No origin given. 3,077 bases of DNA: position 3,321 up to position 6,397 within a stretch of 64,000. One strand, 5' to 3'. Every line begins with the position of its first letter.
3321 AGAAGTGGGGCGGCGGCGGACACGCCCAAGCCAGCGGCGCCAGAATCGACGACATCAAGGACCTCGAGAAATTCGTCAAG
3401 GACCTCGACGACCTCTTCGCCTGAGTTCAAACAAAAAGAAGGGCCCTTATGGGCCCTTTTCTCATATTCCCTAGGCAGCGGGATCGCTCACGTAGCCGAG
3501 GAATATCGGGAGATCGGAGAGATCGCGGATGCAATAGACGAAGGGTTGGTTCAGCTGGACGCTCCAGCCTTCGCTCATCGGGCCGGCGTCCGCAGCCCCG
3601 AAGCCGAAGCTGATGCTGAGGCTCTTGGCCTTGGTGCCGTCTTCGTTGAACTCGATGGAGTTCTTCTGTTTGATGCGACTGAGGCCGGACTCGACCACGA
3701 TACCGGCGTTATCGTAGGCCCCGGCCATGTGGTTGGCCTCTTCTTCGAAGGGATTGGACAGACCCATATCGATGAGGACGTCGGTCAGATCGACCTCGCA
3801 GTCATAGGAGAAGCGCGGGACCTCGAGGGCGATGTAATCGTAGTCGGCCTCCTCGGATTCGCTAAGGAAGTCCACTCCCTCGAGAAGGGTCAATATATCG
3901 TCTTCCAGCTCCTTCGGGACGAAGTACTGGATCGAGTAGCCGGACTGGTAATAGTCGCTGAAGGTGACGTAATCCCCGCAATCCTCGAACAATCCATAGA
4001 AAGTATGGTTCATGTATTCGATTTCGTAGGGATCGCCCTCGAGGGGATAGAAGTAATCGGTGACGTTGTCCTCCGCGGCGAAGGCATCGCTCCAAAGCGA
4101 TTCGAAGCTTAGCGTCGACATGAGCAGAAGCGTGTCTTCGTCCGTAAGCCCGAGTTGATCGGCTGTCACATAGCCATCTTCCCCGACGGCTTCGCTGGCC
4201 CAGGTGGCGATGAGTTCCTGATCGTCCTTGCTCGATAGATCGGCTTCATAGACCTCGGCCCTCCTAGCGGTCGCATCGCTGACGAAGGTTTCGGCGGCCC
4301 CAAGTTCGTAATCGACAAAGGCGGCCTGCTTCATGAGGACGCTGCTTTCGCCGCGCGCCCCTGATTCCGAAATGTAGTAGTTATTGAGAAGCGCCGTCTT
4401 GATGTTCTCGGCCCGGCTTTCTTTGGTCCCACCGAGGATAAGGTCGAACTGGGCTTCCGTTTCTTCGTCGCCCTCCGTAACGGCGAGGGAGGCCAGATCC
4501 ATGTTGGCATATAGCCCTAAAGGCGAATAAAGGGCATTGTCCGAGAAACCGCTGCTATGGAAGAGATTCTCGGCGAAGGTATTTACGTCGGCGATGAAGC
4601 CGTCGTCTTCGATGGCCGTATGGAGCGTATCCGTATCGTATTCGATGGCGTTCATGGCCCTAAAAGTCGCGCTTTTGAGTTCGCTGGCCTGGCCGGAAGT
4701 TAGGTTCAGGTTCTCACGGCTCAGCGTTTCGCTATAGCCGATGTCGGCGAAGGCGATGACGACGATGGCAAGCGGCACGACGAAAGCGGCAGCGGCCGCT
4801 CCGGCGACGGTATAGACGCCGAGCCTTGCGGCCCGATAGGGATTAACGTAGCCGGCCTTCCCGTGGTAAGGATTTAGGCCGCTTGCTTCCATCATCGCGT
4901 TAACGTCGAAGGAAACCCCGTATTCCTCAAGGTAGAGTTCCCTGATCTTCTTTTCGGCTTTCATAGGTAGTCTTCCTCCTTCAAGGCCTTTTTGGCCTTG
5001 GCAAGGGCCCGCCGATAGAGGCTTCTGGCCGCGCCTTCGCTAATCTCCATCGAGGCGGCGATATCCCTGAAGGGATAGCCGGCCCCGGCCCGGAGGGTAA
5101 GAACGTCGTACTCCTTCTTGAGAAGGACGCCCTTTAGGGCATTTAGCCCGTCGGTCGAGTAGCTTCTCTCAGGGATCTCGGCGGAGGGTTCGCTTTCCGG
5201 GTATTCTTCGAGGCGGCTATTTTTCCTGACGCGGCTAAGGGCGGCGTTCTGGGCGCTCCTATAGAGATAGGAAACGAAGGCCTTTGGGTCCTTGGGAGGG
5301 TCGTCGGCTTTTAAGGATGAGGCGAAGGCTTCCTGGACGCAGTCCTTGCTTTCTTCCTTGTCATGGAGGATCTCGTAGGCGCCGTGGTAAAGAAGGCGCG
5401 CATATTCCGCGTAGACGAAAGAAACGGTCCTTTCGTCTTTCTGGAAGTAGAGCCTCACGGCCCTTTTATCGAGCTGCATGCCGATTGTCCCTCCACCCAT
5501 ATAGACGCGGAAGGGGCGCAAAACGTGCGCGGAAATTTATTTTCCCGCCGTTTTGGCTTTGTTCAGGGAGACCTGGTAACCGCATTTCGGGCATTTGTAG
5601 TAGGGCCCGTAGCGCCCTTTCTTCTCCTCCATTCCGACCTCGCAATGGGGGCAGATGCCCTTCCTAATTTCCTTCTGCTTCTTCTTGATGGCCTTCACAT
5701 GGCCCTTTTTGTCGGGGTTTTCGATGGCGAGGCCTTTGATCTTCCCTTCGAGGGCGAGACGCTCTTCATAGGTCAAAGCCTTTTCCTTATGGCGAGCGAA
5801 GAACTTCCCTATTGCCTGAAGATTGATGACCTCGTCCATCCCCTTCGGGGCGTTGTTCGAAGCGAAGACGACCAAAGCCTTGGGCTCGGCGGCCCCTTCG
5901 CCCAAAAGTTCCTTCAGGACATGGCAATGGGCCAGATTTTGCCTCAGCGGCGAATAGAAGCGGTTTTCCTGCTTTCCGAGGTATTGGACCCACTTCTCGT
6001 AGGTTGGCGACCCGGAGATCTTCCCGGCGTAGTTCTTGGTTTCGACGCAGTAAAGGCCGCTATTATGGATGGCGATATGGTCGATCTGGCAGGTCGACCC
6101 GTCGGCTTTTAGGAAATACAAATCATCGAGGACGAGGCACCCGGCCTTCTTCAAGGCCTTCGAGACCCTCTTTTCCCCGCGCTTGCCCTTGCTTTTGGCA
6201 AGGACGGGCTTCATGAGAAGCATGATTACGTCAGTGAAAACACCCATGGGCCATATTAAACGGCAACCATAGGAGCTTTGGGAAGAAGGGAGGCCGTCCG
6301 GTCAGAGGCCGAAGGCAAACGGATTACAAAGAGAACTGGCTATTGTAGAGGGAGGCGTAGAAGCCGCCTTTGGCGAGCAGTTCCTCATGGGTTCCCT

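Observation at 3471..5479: ECF-like sigma factor translationally coupled to a membrane-anchored serpin: candidate protease-sensing anti-sigma module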

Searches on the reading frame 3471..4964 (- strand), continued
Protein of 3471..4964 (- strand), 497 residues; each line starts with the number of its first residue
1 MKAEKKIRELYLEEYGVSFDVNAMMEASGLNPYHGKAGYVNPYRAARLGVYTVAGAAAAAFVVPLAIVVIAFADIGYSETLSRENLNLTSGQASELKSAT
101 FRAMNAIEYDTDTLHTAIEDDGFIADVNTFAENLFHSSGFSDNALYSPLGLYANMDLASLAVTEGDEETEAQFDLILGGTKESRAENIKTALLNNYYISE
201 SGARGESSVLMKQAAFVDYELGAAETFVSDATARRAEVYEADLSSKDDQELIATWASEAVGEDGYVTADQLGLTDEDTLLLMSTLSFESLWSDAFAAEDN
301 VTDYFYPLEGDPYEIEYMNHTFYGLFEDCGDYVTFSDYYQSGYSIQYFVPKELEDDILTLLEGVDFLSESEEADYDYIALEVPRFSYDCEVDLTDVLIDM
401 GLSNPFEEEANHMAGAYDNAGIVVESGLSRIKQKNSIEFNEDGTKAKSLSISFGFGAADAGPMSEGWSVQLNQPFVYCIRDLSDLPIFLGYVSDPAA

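Call 105: fold_search(model_id=the predicted structure, library=pdb)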
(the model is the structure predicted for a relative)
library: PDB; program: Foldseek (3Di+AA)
matches with E <= 10: 858; with E <= 0.001: 415
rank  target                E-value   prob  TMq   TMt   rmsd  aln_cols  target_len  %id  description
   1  4zk0                  6.4e-31  1.00  0.67  0.89   3.1       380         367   25  Psoriasis pathogenesis - Pso p27 constitute a compact structure forming large aggregates. High pH structure (released 2015-07-01)
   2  4zk3                  1.7e-30  1.00  0.64  0.85   2.7       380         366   24  Psoriasis pathogenesis - Pso p27 constitute a compact structure forming large aggregates. Low pH structure (released 2015-07-01)
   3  1e04_L                5.1e-30  1.00  0.66  0.78   7.4       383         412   23  PLASMA BETA ANTITHROMBIN-III (released 2000-06-02)
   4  2vh4_A                9.9e-30  1.00  0.63  0.80   8.9       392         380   27  Structure of a loop C-sheet serpin polymer (released 2008-01-08)
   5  1e05_L                1.5e-29  1.00  0.66  0.77   7.4       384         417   23  PLASMA ALPHA ANTITHROMBIN-III (released 2000-06-02)
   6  2pef                  1.5e-29  1.00  0.65  0.86   4.4       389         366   27  Crystal Structure of a Thermophilic Serpin, Tengpin, in the Latent State (released 2007-06-19)
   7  5ei0_E                3.4e-29  1.00  0.65  0.85   4.1       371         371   22  Structure of RCL-cleaved vaspin (serpinA12) (released 2015-11-11)
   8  1iz2_A                4.2e-29  1.00  0.64  0.83   6.3       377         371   27  Interactions causing the kinetic trap in serpin protein folding (released 2003-02-11)
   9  5cdz                  4.5e-29  1.00  0.66  0.88   5.1       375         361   27  Crystal structure of conserpin in the latent state (released 2016-07-20)
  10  1oyh_L                5.6e-29  1.00  0.67  0.79   8.5       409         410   23  Crystal Structure of P13 Alanine Variant of Antithrombin (released 2004-04-13)
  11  5ei0_A                5.9e-29  1.00  0.65  0.85   3.8       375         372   22  Structure of RCL-cleaved vaspin (serpinA12) (released 2015-11-11)
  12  2vdx_A                6.6e-29  1.00  0.64  0.85   6.1       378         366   24  Crystal Structure of the reactive loop Cleaved Corticosteroid Binding Globulin (released 2008-05-06)
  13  1nq9_L                7.4e-29  1.00  0.66  0.77   8.5       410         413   21  Crystal Structure of Antithrombin in the Pentasaccharide-Bound Intermediate State (released 2003-09-30)
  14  2vdy_A                1.3e-28  1.00  0.67  0.90   5.5       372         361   22  Crystal structure of the reactive loop cleaved Corticosteroid Binding Globulin complexed with Cortisol (released 2008-05-13)
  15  3cvm_A                1.7e-28  1.00  0.66  0.85   4.9       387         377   24  High resolution structure of a stable Plasminogen activator inhibitor type-1 in its protease cleaved form (released 2008-08-19)
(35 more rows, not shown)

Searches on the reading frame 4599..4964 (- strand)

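Call 29: search_protein_families(library=pfam, proteins=[window:4599-4964:-], max_evalue=10)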
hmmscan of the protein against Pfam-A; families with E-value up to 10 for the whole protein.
seq(122 aa): 0 families

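Call 30: search_protein_families(library=ncbifam, proteins=[window:4599-4964:-], max_evalue=10)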
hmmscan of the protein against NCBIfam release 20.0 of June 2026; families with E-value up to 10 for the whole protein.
seq(122 aa): 1 family
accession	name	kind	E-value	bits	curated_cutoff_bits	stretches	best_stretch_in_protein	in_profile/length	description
NF010942.0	PRK14362.1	equivalog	0.0016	17.7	290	1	8-71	23-85/210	Maf-like protein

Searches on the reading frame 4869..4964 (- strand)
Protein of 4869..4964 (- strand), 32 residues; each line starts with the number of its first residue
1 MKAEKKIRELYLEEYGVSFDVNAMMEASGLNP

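Call 63: search_solved_structures(query=A4, max_evalue=10)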
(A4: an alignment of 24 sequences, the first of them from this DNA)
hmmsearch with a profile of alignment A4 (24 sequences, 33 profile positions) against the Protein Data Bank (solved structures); distinct sequences matched with E-value up to 10: 7.
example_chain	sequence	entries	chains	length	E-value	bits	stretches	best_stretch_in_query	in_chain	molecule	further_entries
6snz_A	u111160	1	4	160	0.12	15.9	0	4-33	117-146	Prelamin-A/C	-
6jlb_A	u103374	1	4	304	0.15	15.6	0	4-33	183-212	Lamin A/C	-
6y3z_P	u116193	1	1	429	0.19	15.3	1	7-25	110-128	Probable tubulin--tyrosine ligase PBY1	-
7d9n_A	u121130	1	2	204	0.24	14.9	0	4-33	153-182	Lamin-A/C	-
5d5p_A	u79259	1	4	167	0.35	14.4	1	2-17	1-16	HcgB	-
8fg8_A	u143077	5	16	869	3.1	11.4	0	10-32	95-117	Glucosyltransferase-I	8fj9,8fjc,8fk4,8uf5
8ek4_A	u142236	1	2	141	5.4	10.6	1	10-29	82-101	Ice-binding protein TIP-99a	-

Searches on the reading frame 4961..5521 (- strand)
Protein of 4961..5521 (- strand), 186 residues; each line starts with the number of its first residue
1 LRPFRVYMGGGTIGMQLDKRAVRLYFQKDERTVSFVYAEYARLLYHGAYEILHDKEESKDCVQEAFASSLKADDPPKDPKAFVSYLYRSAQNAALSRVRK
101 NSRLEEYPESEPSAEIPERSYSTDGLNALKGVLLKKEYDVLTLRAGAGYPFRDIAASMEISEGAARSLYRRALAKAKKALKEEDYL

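Call 3: search_protein_families(library=pfam, proteins=[window:4961-5521:-], max_evalue=1)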
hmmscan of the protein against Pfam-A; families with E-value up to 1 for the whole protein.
window:4961-5521:- (186 aa): 3 families
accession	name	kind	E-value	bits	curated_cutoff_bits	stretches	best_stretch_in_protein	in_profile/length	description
PF04542.20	Sigma70_r2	-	5.6e-12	45.7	24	1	37-103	2-70/71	Sigma-70 region 2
PF04545.22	Sigma70_r4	-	4e-07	29.9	24.1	1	135-175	7-47/50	Sigma-70, region 4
PF08281.18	Sigma70_r4_2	-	5.8e-07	29.5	25.7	1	136-175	14-53/54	Sigma-70, region 4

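Call 4: search_protein_families(library=ncbifam, proteins=[window:4961-5521:-], max_evalue=1)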
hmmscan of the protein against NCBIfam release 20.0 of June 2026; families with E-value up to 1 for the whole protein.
window:4961-5521:- (186 aa): 55 families (the best 25 are shown)
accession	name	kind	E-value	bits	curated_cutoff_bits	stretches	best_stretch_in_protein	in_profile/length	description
TIGR02937.1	sigma70-ECF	superfamily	3.6e-19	69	42.9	1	36-180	6-165/165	sigma-70 family RNA polymerase sigma factor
TIGR02983.1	SigE-fam_strep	subfamily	5.1e-16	59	141.55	1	34-183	10-161/162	SigE family RNA polymerase sigma factor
TIGR02985.1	Sig70_bacteroi1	subfamily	1.4e-12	48.1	126.4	1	36-179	6-161/162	RNA polymerase sigma-70 factor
NF058625.1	sigma_PG0214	equivalog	2.4e-12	46.9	130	1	41-182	14-163/170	GFO_1088 family ECF-type sigma factor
NF008888.0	PRK11922.1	equivalog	3.6e-11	43.1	204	1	18-118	17-117/231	RNA polymerase sigma factor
NF009166.1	PRK12513.1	equivalog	7.8e-11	42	206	1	18-183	9-189/193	RNA polymerase sigma factor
TIGR02952.1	Sig70_famx2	equivalog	1.3e-10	41.5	206.45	1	23-179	3-169/170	ECF subfamily RNA polymerase sigma factor, BldN family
TIGR02957.1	SigX4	subfamily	9.9e-10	38.1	323.25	1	37-178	3-154/281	RNA polymerase sigma-70 factor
NF009172.0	PRK12519.1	subfamily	1.8e-09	37.4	222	1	29-183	27-192/194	RNA polymerase sigma factor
NF007225.0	PRK09643.1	equivalog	4.9e-09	36.2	190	1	25-181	21-183/204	RNA polymerase sigma factor SigM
NF007223.0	PRK09641.1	equivalog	5.3e-09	36.2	209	1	17-101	4-88/187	RNA polymerase sigma factor SigW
TIGR02954.1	Sig70_famx3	hypoth_equivalog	1.5e-08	34.5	188.5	1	36-182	21-169/170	RNA polymerase sigma-70 factor, TIGR02954 family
NF007214.0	PRK09636.1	subfamily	6.2e-08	32.2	271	1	37-180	10-163/293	RNA polymerase sigma factor SigJ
TIGR02950.1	SigM_subfam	subfamily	6.5e-08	32.6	147.95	1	35-179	4-157/159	RNA polymerase sigma factor, SigM family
NF053879.1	RNAPolSigSigVBac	equivalog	8.9e-08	32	190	1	33-184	7-159/160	RNA polymerase sigma factor SigV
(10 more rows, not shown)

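Call 58: search_solved_structures(query=window:4961-5479:-, max_evalue=0.001)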
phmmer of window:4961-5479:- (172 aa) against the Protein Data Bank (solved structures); distinct sequences matched with E-value up to 0.001: 3.
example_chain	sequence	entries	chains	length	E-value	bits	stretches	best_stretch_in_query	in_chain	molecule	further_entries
6in7_B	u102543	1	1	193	5.2e-09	39.2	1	4-167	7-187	RNA polymerase sigma-H factor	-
8z6g_B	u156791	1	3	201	5.8e-09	39.1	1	4-167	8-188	RNA polymerase sigma factor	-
5wuq_A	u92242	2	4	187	0.00043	23.3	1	8-97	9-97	ECF RNA polymerase sigma factor SigW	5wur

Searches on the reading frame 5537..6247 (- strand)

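Call 3: search_protein_families(library=pfam, proteins=[window:5537-6247:-], max_evalue=1)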
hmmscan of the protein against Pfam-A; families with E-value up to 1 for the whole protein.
window:5537-6247:- (236 aa): 12 families
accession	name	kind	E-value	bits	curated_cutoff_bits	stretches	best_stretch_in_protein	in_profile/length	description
PF08378.17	NERD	-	1.9e-25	90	22.1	1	20-128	1-110/111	Nuclease-related domain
PF01396.24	Zn_ribbon_Top1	-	0.023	14.9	32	1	197-230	2-38/39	Topoisomerase DNA binding C4 zinc finger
PF13240.11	Zn_Ribbon_1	-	0.051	13.8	25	1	218-228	1-11/23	zinc-ribbon domain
PF12773.13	DZR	-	0.059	14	27.3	1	197-230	13-38/45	Double zinc ribbon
PF13453.11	Zn_ribbon_TFIIB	-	0.081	12.8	22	1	198-223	1-26/41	Transcription factor zinc-finger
PF01485.27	IBR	-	0.092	13.3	24.3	1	196-225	18-50/65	IBR domain, a half RING-finger domain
PF07282.18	Cas12f1-like_TNB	-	0.14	12.8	26.3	1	198-225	30-49/60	Cas12f1-like, TNB domain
PF18930.5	DUF5679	-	0.18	12.4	27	0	208-226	19-37/40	Domain of unknown function (DUF5679)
PF22191.2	IBR_1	-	0.28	11.5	27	0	199-225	6-30/47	IBR domain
PF13248.11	Zn_ribbon_3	-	0.3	11.1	27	0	217-223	3-9/26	zinc-ribbon domain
PF13824.12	zf-Mss51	-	0.31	11.7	27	1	199-229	2-27/55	Zinc-finger of mitochondrial splicing suppressor 51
PF02150.21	Zn_ribbon_RPB9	-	0.77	10.1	25.2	0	199-225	4-30/36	RNA polymerases M/15 Kd subunit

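Call 4: search_protein_families(library=ncbifam, proteins=[window:5537-6247:-], max_evalue=1)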
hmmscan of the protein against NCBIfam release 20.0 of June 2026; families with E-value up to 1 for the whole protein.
window:5537-6247:- (236 aa): 6 families
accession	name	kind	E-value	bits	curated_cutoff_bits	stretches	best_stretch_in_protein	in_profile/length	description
NF047741.1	antiphage_MADS6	equivalog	2.1e-06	26.6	460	1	25-125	15-113/612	methylation-associated defense system protein kinase MAD6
NF033442.0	BREX_PglW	equivalog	3.1e-05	21.9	990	1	44-123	38-116/1391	BREX system serine/threonine kinase PglW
NF040849.1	tRNAmod_TiaS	equivalog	0.006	15.2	600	1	177-226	336-379/422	tRNA(Ile2) 2-agmatinylcytidine synthetase TiaS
TIGR01051.1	topA_bact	equivalog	0.013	14.5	456.4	1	177-226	577-629/632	type I DNA topoisomerase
NF011481.0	PRK14890.1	equivalog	0.016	15.2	61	1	196-225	27-59/61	putative Zn-ribbon RNA-binding protein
TIGR01384.1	TFS_arch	equivalog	0.037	14.7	64.75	1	198-230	2-30/101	transcription factor S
